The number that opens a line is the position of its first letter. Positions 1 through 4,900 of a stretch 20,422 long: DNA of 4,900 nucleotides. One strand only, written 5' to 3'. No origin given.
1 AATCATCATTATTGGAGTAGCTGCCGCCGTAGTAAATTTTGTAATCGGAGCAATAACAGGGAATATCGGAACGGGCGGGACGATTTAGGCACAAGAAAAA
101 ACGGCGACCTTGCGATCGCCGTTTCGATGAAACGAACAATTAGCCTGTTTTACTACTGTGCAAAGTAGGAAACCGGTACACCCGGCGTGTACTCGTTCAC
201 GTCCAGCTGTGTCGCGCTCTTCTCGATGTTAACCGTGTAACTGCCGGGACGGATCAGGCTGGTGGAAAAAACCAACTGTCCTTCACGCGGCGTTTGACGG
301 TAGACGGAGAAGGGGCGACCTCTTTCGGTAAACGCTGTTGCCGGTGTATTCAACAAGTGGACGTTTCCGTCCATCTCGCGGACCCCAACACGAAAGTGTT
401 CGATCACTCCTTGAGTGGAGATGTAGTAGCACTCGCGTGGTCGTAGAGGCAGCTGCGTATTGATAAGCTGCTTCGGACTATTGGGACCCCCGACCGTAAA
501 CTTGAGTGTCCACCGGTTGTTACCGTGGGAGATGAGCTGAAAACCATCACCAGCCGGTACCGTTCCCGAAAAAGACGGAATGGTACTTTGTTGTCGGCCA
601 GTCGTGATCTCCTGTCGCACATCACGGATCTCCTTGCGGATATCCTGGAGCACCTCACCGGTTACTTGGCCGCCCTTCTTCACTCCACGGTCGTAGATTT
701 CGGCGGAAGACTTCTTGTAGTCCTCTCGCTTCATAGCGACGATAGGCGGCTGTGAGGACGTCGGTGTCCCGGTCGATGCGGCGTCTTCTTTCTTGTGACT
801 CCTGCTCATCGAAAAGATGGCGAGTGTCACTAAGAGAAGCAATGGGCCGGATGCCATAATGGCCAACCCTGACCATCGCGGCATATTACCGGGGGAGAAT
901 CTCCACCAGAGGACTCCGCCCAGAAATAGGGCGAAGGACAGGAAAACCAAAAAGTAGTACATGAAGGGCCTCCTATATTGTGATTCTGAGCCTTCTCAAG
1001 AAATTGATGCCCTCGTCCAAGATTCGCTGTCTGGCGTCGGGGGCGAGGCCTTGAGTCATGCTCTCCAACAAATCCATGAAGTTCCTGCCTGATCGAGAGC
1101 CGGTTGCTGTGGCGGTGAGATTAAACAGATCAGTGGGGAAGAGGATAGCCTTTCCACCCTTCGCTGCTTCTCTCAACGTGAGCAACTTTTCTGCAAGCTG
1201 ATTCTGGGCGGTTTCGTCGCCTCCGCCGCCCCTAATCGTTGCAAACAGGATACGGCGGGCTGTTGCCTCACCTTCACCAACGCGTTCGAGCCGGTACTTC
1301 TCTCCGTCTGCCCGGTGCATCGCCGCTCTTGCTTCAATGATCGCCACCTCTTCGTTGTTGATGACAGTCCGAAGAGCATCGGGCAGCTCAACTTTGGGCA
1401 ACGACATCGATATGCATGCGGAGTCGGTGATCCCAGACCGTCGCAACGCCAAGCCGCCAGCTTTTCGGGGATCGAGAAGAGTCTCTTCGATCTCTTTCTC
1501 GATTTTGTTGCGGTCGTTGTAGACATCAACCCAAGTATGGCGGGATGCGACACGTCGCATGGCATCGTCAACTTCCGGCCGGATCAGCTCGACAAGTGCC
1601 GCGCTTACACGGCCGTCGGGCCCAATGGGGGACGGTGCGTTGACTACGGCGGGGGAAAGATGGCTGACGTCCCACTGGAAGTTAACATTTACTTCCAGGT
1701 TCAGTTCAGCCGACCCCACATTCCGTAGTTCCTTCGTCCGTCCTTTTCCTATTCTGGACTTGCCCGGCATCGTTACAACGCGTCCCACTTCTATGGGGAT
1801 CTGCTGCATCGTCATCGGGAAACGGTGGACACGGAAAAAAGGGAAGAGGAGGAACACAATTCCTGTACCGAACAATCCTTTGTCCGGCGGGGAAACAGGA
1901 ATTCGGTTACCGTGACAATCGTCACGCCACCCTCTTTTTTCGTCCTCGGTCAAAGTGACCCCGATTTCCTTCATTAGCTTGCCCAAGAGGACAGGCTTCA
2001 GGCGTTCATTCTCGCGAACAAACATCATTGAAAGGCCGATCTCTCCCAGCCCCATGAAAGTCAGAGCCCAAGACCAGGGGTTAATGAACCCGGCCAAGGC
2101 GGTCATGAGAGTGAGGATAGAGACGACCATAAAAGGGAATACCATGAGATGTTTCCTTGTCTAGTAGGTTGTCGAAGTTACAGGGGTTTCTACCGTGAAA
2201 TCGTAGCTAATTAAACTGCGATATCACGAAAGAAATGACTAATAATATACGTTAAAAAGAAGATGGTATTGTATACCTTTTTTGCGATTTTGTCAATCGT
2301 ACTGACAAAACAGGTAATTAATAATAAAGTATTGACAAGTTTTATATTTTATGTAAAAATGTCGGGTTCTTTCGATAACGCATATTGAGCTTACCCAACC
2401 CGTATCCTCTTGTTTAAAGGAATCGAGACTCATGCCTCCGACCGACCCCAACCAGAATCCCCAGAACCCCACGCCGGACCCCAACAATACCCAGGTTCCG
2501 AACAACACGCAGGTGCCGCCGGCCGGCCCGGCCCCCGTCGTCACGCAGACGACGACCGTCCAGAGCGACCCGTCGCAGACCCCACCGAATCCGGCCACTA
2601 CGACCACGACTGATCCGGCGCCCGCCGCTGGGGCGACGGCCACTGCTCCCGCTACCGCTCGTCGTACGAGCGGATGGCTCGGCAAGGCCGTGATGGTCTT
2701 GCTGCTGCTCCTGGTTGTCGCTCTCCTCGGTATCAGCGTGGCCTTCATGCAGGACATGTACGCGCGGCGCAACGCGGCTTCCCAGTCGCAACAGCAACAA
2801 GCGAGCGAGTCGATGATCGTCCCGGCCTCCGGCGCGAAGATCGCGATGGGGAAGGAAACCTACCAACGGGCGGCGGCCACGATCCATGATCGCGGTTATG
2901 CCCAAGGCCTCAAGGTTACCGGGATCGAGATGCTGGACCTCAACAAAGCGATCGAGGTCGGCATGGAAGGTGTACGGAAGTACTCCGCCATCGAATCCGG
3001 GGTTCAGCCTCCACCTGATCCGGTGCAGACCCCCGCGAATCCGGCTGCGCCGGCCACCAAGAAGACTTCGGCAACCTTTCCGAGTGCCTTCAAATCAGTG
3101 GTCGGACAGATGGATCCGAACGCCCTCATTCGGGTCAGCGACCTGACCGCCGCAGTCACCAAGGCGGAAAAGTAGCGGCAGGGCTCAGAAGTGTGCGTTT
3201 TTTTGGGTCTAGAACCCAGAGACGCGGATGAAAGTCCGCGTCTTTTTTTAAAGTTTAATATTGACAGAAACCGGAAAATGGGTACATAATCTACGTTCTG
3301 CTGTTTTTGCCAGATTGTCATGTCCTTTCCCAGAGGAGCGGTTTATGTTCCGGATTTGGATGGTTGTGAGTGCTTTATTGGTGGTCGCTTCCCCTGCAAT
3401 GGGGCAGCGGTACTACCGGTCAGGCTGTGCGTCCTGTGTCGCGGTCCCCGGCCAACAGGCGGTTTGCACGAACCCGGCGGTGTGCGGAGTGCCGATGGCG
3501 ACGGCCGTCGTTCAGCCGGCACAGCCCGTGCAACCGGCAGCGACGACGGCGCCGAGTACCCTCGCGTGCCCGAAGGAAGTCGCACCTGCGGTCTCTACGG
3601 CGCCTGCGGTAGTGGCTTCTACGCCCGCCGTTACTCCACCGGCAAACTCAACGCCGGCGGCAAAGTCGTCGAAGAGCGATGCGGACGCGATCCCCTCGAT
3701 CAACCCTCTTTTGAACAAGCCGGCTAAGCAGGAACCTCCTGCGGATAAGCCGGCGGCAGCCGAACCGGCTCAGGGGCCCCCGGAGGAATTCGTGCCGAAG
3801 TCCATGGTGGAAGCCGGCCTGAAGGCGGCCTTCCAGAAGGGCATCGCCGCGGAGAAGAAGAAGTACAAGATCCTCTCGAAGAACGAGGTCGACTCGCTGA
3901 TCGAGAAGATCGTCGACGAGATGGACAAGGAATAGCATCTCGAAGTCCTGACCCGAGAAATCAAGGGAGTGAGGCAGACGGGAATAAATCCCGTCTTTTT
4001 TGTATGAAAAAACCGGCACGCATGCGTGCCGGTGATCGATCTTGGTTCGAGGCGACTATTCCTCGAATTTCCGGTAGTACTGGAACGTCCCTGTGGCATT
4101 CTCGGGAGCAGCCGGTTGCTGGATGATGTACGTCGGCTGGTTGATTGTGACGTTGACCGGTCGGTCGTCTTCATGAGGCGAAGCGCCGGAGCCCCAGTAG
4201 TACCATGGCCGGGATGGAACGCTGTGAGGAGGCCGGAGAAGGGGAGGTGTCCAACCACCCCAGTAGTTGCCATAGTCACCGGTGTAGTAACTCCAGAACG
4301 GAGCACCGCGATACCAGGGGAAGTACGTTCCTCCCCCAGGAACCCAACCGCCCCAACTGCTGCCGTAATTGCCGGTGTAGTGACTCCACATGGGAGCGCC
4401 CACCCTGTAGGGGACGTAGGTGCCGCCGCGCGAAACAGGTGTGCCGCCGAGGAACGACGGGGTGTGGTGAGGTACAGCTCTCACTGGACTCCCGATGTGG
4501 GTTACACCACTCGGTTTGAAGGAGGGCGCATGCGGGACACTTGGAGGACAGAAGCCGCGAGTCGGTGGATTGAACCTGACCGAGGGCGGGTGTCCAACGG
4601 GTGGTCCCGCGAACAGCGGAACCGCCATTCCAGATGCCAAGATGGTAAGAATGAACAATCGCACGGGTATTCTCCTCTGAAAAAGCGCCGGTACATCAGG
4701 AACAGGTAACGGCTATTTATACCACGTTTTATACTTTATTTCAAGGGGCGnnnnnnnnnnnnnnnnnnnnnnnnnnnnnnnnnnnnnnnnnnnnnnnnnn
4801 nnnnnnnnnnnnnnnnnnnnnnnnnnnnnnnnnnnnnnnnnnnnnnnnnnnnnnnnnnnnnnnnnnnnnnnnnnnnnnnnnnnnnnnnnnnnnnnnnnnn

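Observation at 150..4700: Compositionally foreign GC-rich / GC3-rich ~4.5-kb segment ending ~450 bp from tRNA-Leu: probable horizontally acquired island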

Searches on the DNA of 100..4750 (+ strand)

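Call 13: search_dna_similar(query=window:100-4750:+, collection=plasmids, mode=distant)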
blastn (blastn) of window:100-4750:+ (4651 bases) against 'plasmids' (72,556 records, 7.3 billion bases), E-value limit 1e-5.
No match.

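Call 14: search_dna_similar(query=window:100-4750:+, collection=phages, mode=distant)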
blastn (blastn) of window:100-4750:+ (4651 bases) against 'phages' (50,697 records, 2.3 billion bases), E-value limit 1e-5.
No match.
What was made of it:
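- Tried and rejected: Phage or plasmid origin: blastn of 100-4750 against PLSDB and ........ found nothing (calls 13, 14).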

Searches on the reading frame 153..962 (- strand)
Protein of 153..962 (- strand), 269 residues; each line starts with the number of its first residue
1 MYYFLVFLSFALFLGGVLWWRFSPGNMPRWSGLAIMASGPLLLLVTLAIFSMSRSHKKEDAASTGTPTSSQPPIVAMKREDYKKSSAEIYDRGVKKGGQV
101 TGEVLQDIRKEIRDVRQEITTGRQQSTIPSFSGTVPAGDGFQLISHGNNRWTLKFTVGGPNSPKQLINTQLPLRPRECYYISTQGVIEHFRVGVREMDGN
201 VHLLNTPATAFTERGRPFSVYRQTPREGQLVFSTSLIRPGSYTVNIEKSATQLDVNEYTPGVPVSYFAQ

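Call 6: search_protein_families(library=pfam, proteins=[window:153-962:-], max_evalue=0.01)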
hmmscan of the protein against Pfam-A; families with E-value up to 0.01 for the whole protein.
window:153-962:- (269 aa): 0 families

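Call 8: find_encoding_contigs(protein=window:153-962:-, flank=10000, max_places=6)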
Protein window:153-962:- (269 aa): 5 contigs read that carry it; 3 places shown.
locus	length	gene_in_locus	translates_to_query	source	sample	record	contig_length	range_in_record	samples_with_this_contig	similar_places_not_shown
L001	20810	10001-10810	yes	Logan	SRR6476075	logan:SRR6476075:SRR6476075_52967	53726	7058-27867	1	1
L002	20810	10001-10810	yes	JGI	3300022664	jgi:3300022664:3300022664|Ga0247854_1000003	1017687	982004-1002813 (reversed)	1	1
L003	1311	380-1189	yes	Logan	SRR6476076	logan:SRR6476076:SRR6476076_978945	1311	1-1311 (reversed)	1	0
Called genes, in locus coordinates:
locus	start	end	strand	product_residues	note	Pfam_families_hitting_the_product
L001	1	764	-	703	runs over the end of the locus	PF01138:RNase_PH, PF03725:RNase_PH_C, PF01138:RNase_PH, PF00013:KH_1, PF00575:S1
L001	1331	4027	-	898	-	PF02861:Clp_N, PF23569:NBD_SMAX1, PF00004:AAA, PF17871:AAA_lid_9, PF00158:Sigma54_activat, PF00004:AAA, PF07724:AAA_2, PF07728:AAA_5, +9 more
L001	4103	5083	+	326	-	-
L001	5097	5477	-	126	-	-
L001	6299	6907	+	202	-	-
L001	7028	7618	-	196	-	-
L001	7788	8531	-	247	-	-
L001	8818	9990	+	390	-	PF01145:Band_7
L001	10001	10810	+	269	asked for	-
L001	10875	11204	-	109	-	PF18895:T4SS_pilin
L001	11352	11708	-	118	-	PF04956:TrbC (weak), PF18895:T4SS_pilin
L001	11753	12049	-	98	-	PF18895:T4SS_pilin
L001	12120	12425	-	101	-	PF18895:T4SS_pilin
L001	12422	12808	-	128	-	PF18895:T4SS_pilin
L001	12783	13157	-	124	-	PF04956:TrbC, PF18895:T4SS_pilin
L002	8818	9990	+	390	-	PF01145:Band_7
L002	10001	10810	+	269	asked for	-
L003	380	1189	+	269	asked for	-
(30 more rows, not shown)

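Call 11: search_protein_families(library=phrogs, proteins=[window:153-962:-], max_evalue=0.01)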
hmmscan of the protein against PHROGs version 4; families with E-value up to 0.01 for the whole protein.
window:153-962:- (269 aa): 0 families

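Call 12: search_protein_families(library=ncbifam, proteins=[window:153-962:-], max_evalue=0.01)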
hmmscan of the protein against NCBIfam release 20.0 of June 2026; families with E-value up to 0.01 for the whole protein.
window:153-962:- (269 aa): 0 families

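Call 34: find_related_loci(query=A1, collection=metagenome_contigs, flank=10000)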
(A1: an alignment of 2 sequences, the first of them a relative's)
Query A1 (441 aa) in metagenome_contigs; peptide patterns used: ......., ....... (x = any residue, [..] = any of these).
600 stretches matched a pattern (row limit reached: there are more); 280 encode a relative of the query (tblastn E <= 1e-3); the best 80 are kept; 80 distinct loci.
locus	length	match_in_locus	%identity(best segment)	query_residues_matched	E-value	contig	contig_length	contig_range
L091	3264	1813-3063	63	18-435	0e+0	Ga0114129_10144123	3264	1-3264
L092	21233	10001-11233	47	31-438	4e-117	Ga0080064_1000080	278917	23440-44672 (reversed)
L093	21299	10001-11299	42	8-437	6e-115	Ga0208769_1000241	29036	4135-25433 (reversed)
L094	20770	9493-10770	40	8-431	6e-113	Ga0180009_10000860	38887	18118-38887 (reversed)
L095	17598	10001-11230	42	22-431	5e-113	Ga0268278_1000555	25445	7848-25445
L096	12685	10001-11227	42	22-431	7e-111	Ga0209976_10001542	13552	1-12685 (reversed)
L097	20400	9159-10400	43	23-431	4e-109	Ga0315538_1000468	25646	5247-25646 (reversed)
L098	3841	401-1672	41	12-431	2e-110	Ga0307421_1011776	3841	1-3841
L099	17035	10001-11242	42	23-431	1e-107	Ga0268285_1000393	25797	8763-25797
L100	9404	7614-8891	41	10-431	7e-108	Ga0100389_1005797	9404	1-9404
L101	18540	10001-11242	41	27-438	4e-102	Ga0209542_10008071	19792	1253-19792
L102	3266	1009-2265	41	23-437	2e-98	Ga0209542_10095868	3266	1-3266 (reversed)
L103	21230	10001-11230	42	22-431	1e-108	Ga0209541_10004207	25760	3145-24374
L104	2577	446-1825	37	10-432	3e-99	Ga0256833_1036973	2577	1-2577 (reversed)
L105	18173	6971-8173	40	43-437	2e-95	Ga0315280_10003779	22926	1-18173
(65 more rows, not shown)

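Call 38: search_protein_families(library=pfam, proteins=[L092:15039-16244:-, L092:14001-15035:-, L092:16420-16872:-, L092:17099-18379:-, L092:18446-19690:+], max_evalue=0.01)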
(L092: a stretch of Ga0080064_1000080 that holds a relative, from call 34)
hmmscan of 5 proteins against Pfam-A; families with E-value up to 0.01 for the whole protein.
L092:15039-16244:- (401 aa): 0 families

L092:14001-15035:- (344 aa): 0 families

L092:16420-16872:- (150 aa): 0 families

L092:17099-18379:- (426 aa): 3 families
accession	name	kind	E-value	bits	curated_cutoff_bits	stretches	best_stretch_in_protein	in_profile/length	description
PF13439.12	Glyco_transf_4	-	3.3e-10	40.7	28.5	1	79-222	7-163/170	Glycosyltransferase Family 4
PF13579.12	Glyco_trans_4_4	-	1.1e-07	32.8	29.7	1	78-210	5-142/158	Glycosyl transferase 4-like domain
PF13692.12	Glyco_trans_1_4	-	0.0038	17.9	27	0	252-367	13-137/142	Glycosyl transferases group 1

L092:18446-19690:+ (414 aa): 0 families

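Call 56: search_protein_families(library=pfam, proteins=[L093:12897-14018:-, L095:13027-14193:-, L103:14314-15360:-, L103:13667-14317:-, L093:12529-12894:-, L095:12607-13023:-], max_evalue=0.05)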
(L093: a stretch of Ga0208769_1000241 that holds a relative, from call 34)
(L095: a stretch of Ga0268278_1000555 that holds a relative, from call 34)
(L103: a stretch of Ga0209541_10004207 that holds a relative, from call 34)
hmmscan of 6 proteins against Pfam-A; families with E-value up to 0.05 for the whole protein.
L093:12897-14018:- (373 aa): 1 family
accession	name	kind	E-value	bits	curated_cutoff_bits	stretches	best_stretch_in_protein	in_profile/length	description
PF01145.31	Band_7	-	3.8e-15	56.8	23.6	1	47-309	2-172/176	SPFH domain / Band 7 family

L095:13027-14193:- (388 aa): 1 family
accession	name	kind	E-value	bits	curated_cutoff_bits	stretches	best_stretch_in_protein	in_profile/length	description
PF01145.31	Band_7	-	9.7e-12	45.7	23.6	1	67-325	14-172/176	SPFH domain / Band 7 family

L103:14314-15360:- (348 aa): 0 families

L103:13667-14317:- (216 aa): 0 families

L093:12529-12894:- (121 aa): 0 families

L095:12607-13023:- (138 aa): 0 families
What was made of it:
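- On SPFH / Band 7 family (PF01145): The L093 and L095 orthologues score 56.8 and 45.7 bits (call 56).
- On SPFH-NfeD operon: No Pfam or NCBIfam hit for the 269-aa partner or its relatives (calls 6, 12, 38, 56).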

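Call 61: predict_structure(protein=window:153-962:-)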
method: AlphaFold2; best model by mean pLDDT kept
length: 269 residues; sequences in the alignment: 1
mean_pLDDT: 41.3   pTM: 0.21
mean pLDDT of the five models: 41.3, 41.0, 39.6, 39.4, 39.2
residues with pLDDT >= 90: 4; 70-90: 26; 50-70: 21; < 50: 218
segments of 3 or more residues with pLDDT < 50: 54-109, 111-269
pLDDT, mean of each block of 10 residues (from residue 1): 83 85 57 58 76 47 32 32 39 39 45 40 32 37 40 36 30 40 35 33 34 35 32 23 24 26 21
secondary structure, 60 per line:
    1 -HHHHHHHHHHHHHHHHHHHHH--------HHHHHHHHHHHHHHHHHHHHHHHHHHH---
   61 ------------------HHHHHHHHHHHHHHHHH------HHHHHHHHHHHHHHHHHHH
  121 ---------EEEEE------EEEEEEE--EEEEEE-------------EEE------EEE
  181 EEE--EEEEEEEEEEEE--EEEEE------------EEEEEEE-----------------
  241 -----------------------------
elements in order: H2-22 H31-57 H79-95 H102-120 E130-134 E141-147 E150-155 E169-171 E178-183 E186-197 E200-204 E217-223
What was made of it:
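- On SPFH-NfeD operon: The structure model is too poor to test for an OB fold (pLDDT 41, call 61).
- Tried and rejected: Single-sequence AlphaFold of the 269-aa partner gave pLDDT 41 (call 61).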

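Call 67: search_protein_representatives(protein=window:153-962:-)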
Query: 269 residues. Proteins with E-value up to 0.001 (for the whole library): 18; up to 1e-10: 4; up to 1e-30: 2. The best 18 are listed.
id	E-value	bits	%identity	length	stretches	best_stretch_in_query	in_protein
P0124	1.1e-178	608.5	100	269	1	1-269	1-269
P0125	3.4e-45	170.9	31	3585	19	183-255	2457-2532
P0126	5.2e-11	58.9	30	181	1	83-265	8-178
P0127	6.1e-11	58.6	36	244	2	164-265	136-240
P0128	1.3e-09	54.3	27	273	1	3-264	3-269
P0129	2.7e-09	53.2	32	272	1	146-264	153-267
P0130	4.5e-09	52.5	37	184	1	84-249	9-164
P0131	6.4e-09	52.0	27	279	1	42-266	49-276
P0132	9.4e-09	51.4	28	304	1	53-263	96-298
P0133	1.9e-08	50.4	31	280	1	141-265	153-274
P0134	8.3e-08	48.3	28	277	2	165-264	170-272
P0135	1.0e-07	48.1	30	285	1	18-263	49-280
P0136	6.0e-07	45.5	28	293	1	12-262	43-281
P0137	4.5e-05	39.4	27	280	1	139-265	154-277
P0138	1.1e-04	38.1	32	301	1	159-267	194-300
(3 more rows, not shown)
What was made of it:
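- On Replacement-type flexible (hypervariable) locus: The partner's C-terminal domain repeats in giant proteins (call 67).
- Closest known: SPFH-NfeD operons. Different: Its C-terminal domain belongs to a small family that also occurs as 6-19 tandem repeats in giant proteins (call 67).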

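Call 68: find_encoding_contigs(protein=P0127, flank=8000, max_places=2)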
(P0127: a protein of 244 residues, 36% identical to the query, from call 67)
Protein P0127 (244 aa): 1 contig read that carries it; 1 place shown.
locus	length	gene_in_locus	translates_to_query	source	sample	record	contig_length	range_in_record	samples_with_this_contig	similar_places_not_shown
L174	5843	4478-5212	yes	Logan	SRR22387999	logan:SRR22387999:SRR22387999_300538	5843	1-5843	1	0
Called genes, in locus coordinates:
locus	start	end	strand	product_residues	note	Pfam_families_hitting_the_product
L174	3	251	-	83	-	?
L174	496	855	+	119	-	-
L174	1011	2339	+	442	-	-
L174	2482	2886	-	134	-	-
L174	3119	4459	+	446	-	-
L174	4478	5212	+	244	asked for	-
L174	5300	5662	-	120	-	PF18895:T4SS_pilin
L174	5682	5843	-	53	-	?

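Call 70: find_encoding_contigs(protein=P0129, flank=10000, max_places=2)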
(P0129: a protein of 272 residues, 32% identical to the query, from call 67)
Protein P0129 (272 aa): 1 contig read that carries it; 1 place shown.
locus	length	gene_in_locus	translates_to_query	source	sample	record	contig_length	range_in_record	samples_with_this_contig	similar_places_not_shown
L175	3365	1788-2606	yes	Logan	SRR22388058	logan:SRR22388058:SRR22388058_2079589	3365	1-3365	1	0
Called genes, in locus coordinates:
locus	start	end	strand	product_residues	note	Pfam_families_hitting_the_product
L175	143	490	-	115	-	-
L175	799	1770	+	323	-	PF01145:Band_7 (weak)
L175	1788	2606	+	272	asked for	-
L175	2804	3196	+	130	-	-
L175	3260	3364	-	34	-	?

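Call 71: find_encoding_contigs(protein=P0133, flank=10000, max_places=2)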
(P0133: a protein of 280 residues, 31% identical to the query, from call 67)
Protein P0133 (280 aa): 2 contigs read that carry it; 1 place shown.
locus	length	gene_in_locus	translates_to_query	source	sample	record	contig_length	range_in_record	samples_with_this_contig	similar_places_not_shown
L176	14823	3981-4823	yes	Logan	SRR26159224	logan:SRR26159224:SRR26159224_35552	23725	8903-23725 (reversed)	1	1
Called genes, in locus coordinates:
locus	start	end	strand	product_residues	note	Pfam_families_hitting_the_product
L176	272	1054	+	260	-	-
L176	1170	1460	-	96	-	-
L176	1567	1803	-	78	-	-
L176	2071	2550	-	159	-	-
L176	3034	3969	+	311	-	-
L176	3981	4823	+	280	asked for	-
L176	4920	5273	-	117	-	PF18895:T4SS_pilin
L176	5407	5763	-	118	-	PF04956:TrbC (weak), PF18895:T4SS_pilin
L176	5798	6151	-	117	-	PF18895:T4SS_pilin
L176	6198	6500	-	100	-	PF18895:T4SS_pilin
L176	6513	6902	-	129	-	PF18895:T4SS_pilin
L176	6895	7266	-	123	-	PF18895:T4SS_pilin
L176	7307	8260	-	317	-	PF18895:T4SS_pilin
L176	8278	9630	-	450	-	PF01547:SBP_bac_1, PF13416:SBP_bac_8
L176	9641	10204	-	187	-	PF01209:Ubie_methyltran, PF01135:PCMT (weak), PF01728:FtsJ (weak), PF02475:TRM5-TYW2_MTfase (weak), PF13847:Methyltransf_31, PF08241:Methyltransf_11, PF08242:Methyltransf_12, PF13649:Methyltransf_25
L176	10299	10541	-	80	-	-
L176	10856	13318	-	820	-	PF00521:DNA_topoisoIV, PF03989:DNA_gyraseA_C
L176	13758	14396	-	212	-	PF13483:Lactamase_B_3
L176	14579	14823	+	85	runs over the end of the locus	-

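Call 72: find_encoding_contigs(protein=P0128, flank=10000, max_places=2)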
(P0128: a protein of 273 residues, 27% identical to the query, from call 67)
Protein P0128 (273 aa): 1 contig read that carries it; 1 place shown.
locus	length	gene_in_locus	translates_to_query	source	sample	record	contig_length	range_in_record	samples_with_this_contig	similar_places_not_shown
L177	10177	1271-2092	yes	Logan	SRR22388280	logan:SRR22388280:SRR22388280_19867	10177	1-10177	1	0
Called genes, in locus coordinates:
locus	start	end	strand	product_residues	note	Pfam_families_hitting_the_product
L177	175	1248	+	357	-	PF01145:Band_7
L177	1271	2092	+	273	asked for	-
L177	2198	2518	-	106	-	PF18895:T4SS_pilin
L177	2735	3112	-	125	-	PF18895:T4SS_pilin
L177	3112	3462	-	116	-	PF18895:T4SS_pilin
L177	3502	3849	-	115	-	PF18895:T4SS_pilin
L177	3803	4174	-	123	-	PF18895:T4SS_pilin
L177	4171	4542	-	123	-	PF04956:TrbC (weak), PF18895:T4SS_pilin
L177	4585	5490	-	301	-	PF04956:TrbC (faint), PF18895:T4SS_pilin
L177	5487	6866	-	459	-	PF01547:SBP_bac_1, PF13416:SBP_bac_8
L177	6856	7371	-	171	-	PF01135:PCMT, PF01209:Ubie_methyltran, PF01728:FtsJ (weak), PF13847:Methyltransf_31, PF08241:Methyltransf_11, PF08242:Methyltransf_12, PF13649:Methyltransf_25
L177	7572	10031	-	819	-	PF00521:DNA_topoisoIV, PF03989:DNA_gyraseA_C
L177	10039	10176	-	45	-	?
